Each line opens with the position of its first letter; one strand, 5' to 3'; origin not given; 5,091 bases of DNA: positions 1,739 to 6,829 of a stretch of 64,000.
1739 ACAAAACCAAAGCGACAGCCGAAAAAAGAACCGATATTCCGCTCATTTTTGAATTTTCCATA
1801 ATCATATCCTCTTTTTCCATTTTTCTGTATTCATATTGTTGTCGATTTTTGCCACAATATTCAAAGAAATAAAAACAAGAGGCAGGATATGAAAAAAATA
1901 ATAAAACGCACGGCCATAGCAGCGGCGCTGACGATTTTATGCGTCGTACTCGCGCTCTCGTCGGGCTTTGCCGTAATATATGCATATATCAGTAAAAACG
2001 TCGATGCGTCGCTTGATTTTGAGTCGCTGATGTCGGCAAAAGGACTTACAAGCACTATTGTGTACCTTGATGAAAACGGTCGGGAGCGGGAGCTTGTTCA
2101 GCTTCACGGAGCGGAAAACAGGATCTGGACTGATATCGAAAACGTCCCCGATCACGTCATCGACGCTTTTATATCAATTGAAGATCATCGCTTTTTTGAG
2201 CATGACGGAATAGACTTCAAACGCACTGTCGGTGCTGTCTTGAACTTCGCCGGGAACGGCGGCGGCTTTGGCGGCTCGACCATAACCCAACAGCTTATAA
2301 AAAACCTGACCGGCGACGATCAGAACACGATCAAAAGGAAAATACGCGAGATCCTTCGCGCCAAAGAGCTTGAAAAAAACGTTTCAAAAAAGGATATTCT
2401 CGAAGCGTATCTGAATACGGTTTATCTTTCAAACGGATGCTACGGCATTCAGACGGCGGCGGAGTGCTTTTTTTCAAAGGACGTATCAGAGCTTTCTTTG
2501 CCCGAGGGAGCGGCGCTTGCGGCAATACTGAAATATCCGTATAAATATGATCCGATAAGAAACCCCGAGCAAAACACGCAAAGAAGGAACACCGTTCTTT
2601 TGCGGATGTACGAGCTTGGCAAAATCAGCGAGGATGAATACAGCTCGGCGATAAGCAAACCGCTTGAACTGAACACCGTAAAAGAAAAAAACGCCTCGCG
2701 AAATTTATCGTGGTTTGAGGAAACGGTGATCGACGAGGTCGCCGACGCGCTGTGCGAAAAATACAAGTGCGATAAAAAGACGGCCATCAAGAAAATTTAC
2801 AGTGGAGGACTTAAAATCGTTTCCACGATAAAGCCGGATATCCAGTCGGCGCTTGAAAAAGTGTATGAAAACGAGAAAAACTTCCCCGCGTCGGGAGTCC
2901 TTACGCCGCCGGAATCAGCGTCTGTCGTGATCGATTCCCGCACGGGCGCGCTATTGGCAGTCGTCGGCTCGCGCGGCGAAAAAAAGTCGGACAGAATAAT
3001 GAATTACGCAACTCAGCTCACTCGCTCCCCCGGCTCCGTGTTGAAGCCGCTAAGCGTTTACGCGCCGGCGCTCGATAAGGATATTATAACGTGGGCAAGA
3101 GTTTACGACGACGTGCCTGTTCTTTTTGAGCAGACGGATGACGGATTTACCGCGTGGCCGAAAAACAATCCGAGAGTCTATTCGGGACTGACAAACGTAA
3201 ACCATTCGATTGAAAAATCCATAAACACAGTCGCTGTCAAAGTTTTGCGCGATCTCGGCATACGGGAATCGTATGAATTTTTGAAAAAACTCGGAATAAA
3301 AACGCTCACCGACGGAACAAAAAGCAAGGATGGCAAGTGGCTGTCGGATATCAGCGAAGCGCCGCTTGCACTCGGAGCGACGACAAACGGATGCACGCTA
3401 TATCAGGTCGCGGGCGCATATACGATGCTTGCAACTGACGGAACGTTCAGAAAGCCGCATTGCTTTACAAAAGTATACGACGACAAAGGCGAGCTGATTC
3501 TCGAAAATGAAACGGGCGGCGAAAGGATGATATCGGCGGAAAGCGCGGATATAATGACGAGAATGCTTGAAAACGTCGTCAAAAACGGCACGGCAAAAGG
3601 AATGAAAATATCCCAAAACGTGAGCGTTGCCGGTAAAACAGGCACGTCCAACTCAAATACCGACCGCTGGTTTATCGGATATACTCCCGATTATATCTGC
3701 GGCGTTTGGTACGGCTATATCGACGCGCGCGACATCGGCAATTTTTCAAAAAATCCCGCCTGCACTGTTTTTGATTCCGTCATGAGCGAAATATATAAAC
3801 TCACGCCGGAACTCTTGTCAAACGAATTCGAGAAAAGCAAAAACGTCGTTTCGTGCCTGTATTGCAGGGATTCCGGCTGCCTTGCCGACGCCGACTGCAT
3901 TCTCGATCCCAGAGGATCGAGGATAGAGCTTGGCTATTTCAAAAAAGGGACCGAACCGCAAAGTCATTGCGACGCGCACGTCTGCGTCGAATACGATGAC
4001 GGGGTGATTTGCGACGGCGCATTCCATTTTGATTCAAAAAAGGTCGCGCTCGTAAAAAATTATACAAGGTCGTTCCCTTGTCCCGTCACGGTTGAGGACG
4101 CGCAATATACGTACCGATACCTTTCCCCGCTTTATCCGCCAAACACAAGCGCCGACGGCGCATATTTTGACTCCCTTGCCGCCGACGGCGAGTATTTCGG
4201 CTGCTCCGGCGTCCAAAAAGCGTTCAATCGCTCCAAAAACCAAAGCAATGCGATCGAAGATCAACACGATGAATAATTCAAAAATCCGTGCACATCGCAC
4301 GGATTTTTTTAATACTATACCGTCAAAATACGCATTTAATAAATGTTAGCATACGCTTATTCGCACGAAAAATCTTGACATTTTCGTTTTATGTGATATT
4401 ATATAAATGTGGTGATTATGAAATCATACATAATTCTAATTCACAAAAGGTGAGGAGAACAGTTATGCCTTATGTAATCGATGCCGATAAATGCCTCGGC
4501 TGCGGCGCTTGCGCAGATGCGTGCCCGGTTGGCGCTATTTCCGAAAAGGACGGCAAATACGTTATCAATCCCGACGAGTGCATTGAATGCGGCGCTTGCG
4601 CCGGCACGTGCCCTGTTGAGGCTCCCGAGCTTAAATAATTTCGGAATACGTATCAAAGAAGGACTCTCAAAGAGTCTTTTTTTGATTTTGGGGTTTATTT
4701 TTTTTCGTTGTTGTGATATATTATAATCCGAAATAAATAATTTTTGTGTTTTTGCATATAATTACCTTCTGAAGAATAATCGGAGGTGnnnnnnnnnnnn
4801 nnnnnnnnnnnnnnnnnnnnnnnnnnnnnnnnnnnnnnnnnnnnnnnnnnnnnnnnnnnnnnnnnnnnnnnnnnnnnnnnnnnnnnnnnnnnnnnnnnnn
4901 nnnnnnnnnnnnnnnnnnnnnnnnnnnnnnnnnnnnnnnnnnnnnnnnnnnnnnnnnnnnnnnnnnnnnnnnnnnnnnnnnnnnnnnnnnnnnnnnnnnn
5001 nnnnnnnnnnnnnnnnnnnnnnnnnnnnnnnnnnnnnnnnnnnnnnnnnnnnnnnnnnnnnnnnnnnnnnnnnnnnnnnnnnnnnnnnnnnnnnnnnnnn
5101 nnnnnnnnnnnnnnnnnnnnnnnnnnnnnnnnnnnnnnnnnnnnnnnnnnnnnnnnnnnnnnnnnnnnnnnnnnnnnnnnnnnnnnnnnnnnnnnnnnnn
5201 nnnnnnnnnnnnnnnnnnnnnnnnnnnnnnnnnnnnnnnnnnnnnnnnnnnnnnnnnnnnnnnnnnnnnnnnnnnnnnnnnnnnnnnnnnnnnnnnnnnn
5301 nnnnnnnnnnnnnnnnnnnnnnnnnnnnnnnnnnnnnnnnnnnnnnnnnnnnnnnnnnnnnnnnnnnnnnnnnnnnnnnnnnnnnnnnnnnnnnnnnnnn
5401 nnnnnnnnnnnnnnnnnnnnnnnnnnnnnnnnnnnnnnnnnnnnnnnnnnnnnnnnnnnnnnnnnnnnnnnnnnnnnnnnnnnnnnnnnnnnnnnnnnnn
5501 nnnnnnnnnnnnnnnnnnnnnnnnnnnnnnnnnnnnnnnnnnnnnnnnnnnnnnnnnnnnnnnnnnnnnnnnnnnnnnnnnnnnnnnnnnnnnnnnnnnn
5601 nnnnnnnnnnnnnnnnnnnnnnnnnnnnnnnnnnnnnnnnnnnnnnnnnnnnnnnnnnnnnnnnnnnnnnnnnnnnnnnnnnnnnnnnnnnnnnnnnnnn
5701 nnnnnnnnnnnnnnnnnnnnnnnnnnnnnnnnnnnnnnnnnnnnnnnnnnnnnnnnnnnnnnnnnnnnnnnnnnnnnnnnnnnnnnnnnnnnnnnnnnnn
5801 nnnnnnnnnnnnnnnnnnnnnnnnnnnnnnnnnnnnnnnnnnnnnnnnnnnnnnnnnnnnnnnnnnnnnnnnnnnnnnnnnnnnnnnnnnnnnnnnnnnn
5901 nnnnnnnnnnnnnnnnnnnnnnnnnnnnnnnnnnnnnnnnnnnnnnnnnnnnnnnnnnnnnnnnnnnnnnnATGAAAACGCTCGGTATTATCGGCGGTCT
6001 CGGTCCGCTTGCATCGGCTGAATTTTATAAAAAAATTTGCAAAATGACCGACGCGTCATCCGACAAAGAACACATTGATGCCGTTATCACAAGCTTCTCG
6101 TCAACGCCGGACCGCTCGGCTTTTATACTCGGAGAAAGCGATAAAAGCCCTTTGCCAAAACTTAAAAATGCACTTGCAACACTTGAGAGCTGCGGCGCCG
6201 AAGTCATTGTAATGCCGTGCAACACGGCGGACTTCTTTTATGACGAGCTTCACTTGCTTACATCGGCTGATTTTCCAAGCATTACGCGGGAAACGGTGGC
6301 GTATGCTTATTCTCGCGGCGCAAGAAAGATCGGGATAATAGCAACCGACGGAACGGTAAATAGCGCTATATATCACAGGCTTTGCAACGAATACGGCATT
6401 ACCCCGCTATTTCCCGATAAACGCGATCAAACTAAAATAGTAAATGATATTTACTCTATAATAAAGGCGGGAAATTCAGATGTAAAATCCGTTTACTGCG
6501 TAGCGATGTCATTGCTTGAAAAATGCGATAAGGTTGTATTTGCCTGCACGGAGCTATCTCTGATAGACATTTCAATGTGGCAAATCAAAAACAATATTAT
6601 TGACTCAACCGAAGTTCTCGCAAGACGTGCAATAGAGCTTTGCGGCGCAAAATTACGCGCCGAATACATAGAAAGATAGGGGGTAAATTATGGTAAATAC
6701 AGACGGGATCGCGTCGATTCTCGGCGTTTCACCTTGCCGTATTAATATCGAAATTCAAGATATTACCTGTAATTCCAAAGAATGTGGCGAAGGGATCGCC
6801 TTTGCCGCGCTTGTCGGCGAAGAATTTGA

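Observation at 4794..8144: ATP-grasp ligase + Asp-type racemase + MurE packed as one unit: predicted Lys-D-Asp peptidoglycan branch cassette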

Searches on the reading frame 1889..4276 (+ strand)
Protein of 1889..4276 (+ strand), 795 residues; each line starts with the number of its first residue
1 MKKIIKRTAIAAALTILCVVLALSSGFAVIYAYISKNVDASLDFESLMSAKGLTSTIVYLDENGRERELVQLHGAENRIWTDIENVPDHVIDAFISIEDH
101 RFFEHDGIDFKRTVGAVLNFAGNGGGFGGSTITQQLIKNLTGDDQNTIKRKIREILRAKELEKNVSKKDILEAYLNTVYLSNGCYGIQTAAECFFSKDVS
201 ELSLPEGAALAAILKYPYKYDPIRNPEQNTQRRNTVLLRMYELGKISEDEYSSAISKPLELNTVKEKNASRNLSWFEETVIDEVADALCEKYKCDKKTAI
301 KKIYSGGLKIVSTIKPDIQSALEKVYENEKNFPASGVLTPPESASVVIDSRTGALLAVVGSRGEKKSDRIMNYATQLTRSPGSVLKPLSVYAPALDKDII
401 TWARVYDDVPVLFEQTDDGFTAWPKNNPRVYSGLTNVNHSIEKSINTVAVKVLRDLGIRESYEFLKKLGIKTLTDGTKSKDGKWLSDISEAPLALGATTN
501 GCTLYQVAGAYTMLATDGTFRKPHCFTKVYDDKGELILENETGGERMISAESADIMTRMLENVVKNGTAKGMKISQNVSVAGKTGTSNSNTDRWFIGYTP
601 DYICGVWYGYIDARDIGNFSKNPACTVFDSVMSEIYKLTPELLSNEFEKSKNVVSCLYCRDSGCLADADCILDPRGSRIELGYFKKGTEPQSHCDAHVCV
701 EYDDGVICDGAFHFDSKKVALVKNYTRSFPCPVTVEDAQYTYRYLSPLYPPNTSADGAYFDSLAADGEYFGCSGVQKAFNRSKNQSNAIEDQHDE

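Call 3: search_protein_families(library=pfam, proteins=[window:1889-4276:+], max_evalue=0.01)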
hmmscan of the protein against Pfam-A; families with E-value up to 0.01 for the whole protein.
window:1889-4276:+ (795 aa): 2 families
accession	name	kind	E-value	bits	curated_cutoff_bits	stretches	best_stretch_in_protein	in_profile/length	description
PF00912.28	Transgly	-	2.4e-58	196.9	27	1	69-240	5-177/178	Transglycosylase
PF00905.27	Transpeptidase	-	2.1e-37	129.4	22.1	1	345-601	3-267/299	Penicillin binding protein transpeptidase domain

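Call 4: search_protein_families(library=ncbifam, proteins=[window:1889-4276:+], max_evalue=0.01)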
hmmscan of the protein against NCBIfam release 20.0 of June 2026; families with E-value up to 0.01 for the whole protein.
window:1889-4276:+ (795 aa): 19 families
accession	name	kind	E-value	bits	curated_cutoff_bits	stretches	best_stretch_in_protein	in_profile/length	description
TIGR02074.1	PBP_1a_fam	subfamily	2.8e-154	514.8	508.75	1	78-637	2-534/535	PBP1A family penicillin-binding protein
NF038272.1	strep_PBP1A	exception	2.6e-100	336.6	1075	1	4-591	4-563/658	penicillin-binding protein PBP1A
NF051885.1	tranpepglycosPbpC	equivalog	1.8e-98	330.8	900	1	4-615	5-572/632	multimodular transpeptidase-transglycosylase PbpC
NF038276.1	strep_PBP2A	exception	1.2e-95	321.3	1100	1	2-640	31-641/716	penicillin-binding protein PBP2A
TIGR02073.1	PBP_1c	equivalog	3.3e-93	313.6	494.2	1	55-687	10-595/728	penicillin-binding protein 1C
TIGR02071.1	PBP_1b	equivalog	3.2e-86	290.1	717.75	1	73-635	142-682/729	penicillin-binding protein 1B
NF008643.0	PRK11636.1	equivalog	3.5e-72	243.9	1263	3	14-325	10-302/850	peptidoglycan glycosyltransferase/peptidoglycan DD-transpeptidase MrcA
NF038274.1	strep_PBP1B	exception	1.5e-64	218.6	1225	1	19-656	24-684/745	penicillin-binding protein PBP1B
NF011423.0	PRK14850.1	equivalog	2.2e-63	214.8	1275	1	75-629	154-686/764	penicillin-binding protein 1b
NF007061.0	PRK09506.1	equivalog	7.9e-59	199.2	1120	1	70-610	203-721/825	bifunctional glycosyl transferase/transpeptidase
NF008414.0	PRK11240.1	equivalog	1.5e-44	152.3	1121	2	81-262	67-248/774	peptidoglycan glycosyltransferase PbpC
NF010008.0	PRK13481.1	equivalog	1.1e-34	119.9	270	1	79-257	81-266/269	glycosyltransferase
TIGR02070.1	mono_pep_trsgly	equivalog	1.6e-32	112.9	182.65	1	77-243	54-221/224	monofunctional biosynthetic peptidoglycan transglycosylase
TIGR03423.1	pbp2_mrdA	equivalog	1.3e-24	86.8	455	1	367-588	293-527/593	penicillin-binding protein 2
TIGR02214.1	spoVD_pbp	equivalog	6.3e-14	51.2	688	1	307-589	210-496/636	stage V sporulation protein D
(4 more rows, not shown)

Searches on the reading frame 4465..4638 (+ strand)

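Call 3: search_protein_families(library=pfam, proteins=[window:4465-4638:+], max_evalue=0.01)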
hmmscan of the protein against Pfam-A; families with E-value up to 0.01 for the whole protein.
window:4465-4638:+ (57 aa): 16 families
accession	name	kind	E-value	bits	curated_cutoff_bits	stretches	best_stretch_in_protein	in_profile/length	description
PF00037.32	Fer4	-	5.6e-19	67.6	21.1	2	3-26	1-24/24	4Fe-4S binding domain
PF12838.12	Fer4_7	-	6e-16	59.1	27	2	9-53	1-52/52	4Fe-4S dicluster domain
PF12797.12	Fer4_2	-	9.9e-14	50.7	24.5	2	3-22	3-22/22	4Fe-4S binding domain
PF13237.11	Fer4_10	-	1.2e-12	48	25.5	1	4-50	3-53/53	4Fe-4S dicluster domain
PF12837.12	Fer4_6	-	1.3e-12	47.5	25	2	4-25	3-24/24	4Fe-4S binding domain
PF14697.11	Fer4_21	-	1.4e-10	41.5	35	1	4-52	2-55/59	4Fe-4S dicluster domain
PF13187.11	Fer4_9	-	5e-10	39.7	27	1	9-52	1-50/52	4Fe-4S dicluster domain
PF12800.12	Fer4_4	-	2e-09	37.4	24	2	8-23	2-17/17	4Fe-4S binding domain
PF13484.11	Fer4_16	-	3.6e-08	34.5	30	1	9-40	1-30/66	4Fe-4S double cluster binding domain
PF12798.12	Fer4_3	-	1.6e-07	32.1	27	1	10-24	1-15/15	4Fe-4S binding domain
PF13183.11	Fer4_8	-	2.8e-07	31.4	27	1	7-26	2-21/68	4Fe-4S dicluster domain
PF25160.1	LdpA_Fe-S-bd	-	4.8e-07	29.9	27.6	1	6-28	24-46/49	LdpA Fe-S cluster-binding domain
PF13534.11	Fer4_17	-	3.8e-05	24.6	22.2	0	7-23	43-59/61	4Fe-4S dicluster domain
PF17179.9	Fer4_22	-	0.00037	21.7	27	0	6-23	77-94/95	4Fe-4S dicluster domain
PF13459.11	Fer4_15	-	0.00051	21.1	22.4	1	4-31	2-29/66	4Fe-4S single cluster domain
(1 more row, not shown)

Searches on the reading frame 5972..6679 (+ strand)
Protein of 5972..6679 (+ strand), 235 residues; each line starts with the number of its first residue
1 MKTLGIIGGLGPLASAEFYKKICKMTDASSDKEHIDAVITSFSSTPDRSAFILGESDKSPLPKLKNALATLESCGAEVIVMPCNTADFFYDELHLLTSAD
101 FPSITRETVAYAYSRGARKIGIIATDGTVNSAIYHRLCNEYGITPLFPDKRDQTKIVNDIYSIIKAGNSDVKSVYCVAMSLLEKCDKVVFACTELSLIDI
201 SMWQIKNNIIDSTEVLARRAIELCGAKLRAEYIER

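Call 3: search_protein_families(library=pfam, proteins=[window:5972-6679:+], max_evalue=0.01)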
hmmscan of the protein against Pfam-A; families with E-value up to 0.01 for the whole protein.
window:5972-6679:+ (235 aa): 1 family
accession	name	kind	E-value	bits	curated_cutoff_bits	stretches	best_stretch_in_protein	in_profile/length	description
PF01177.27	Asp_Glu_race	-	1.5e-30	107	31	1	7-220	1-211/211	Asp/Glu/Hydantoin racemase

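Call 4: search_protein_families(library=ncbifam, proteins=[window:5972-6679:+], max_evalue=0.01)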
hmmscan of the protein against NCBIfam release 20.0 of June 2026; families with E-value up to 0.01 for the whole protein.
window:5972-6679:+ (235 aa): 4 families
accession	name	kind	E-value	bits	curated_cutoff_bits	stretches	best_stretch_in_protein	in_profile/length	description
NF052483.1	racemase_CuyB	equivalog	7.8e-53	179.7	190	1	4-224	1-225/225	cysteate racemase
TIGR00035.1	asp_race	subfamily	2e-50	171.6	93.1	1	1-224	2-227/236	amino acid racemase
NF007569.0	PRK10200.1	equivalog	2.8e-10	40.3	417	1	1-222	1-226/230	aspartate/glutamate racemase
TIGR00067.1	glut_race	equivalog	6.4e-05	22.5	146.65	1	73-206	59-194/251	glutamate racemase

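Call 17: search_solved_structures(query=window:5972-6679:+, max_evalue=0.001, show_alignments=3)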
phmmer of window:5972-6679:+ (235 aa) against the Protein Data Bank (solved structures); distinct sequences matched with E-value up to 0.001: 14.
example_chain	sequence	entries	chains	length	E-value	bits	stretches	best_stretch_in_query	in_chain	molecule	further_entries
1jfl_A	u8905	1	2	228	1.5e-39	139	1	1-223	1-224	ASPARTATE RACEMASE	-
2dx7_A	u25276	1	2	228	2.8e-38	134.9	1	1-223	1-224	aspartate racemase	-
3s7z_A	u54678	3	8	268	2.1e-31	112.4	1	3-222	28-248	Putative aspartate racemase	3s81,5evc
5b19_A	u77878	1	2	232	6.4e-28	101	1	2-232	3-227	Aspartate racemase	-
2zsk_A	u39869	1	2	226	1.9e-15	60.2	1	1-224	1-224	226aa long hypothetical aspartate racemase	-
3ojc_A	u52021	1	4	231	2e-12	50.4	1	1-219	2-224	Putative aspartate/glutamate racemase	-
5wxx_A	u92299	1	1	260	1.2e-10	44.5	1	3-202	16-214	McyF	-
5xnk_A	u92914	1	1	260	1.6e-09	40.8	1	3-202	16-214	McyF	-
1iu9_A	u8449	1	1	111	1.9e-09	40.6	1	107-198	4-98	aspartate racemase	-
5wxy_A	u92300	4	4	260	3e-08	36.7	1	3-202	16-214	McyF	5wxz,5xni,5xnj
9lyd_Q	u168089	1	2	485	3.4e-08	36.5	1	106-198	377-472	G-protein coupled receptor 3,Aspartate racemase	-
5hqt_A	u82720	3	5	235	2.7e-07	33.6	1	1-198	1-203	aspartate/glutamate racemase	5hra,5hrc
5ell_A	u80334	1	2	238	2.8e-07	33.5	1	1-198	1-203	Asp/Glu_racemase family protein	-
5elm_A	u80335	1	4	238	6.9e-06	29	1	1-198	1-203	Asp/Glu_racemase family protein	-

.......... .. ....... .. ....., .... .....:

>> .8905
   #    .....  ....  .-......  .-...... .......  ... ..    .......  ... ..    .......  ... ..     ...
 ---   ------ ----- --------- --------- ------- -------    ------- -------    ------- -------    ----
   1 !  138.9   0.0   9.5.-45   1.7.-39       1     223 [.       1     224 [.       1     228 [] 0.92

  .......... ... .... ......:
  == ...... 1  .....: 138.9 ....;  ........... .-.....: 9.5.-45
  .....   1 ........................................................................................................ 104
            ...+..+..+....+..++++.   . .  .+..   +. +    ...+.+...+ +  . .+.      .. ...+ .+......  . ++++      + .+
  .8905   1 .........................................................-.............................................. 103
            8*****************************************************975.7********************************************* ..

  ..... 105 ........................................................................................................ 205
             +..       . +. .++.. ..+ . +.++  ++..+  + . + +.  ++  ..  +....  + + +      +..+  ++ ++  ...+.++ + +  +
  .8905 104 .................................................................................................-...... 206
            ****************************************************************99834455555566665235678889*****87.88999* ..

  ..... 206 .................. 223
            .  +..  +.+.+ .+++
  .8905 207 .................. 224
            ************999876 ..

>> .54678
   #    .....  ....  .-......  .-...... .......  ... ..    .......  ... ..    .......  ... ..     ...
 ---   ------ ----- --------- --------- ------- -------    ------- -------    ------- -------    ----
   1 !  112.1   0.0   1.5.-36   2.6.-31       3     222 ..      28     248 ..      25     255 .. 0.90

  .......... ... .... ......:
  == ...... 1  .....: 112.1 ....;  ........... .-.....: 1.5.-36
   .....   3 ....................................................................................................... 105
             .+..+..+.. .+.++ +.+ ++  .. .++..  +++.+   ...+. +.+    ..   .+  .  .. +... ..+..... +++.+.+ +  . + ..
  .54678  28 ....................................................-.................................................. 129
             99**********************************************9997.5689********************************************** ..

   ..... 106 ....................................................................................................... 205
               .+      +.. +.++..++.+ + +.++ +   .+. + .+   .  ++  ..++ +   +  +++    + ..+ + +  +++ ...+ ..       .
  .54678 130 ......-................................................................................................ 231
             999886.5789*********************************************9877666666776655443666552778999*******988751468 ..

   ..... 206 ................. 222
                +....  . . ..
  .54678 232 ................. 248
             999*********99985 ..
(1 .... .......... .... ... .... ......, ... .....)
